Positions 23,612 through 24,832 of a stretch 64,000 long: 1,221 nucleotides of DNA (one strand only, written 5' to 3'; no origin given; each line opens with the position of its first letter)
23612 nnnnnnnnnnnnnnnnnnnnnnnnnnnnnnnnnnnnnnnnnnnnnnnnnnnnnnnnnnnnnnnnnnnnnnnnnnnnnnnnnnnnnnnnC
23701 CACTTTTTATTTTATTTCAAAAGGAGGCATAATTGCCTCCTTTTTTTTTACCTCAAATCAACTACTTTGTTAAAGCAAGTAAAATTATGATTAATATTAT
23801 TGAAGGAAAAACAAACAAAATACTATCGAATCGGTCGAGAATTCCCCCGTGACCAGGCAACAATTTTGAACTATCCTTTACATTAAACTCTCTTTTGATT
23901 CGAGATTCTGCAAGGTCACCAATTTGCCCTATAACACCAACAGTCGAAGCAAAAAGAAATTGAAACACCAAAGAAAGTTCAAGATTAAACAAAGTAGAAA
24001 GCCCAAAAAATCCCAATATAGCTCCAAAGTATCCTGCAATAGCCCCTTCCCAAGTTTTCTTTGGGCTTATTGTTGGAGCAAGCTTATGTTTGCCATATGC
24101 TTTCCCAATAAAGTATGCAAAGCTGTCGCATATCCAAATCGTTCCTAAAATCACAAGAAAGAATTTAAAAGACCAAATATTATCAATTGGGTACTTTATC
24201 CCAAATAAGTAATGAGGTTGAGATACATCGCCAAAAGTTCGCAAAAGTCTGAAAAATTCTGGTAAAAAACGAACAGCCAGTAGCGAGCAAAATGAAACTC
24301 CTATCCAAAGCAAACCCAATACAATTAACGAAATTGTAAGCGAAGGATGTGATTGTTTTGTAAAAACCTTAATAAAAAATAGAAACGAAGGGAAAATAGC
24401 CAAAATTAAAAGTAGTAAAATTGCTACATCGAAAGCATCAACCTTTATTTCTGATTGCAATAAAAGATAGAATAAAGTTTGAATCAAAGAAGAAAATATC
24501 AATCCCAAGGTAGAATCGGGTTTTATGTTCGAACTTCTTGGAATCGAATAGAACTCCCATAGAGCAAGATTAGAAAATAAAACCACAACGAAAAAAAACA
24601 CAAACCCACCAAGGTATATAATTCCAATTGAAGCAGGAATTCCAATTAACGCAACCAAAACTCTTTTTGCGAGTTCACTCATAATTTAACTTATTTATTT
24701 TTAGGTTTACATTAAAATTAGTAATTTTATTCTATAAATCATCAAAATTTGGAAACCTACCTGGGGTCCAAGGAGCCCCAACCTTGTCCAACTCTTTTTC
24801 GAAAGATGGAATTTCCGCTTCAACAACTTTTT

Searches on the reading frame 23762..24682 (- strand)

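Call 9: search_protein_families(library=pfam, proteins=[window:23762-24682:-], max_evalue=0.001)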
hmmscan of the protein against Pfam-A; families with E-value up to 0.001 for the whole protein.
window:23762-24682:- (306 aa): 1 family
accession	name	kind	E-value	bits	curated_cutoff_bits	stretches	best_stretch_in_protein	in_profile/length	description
PF01148.25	CTP_transf_1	-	1.3e-56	192.8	24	1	6-299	2-261/264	Cytidylyltransferase family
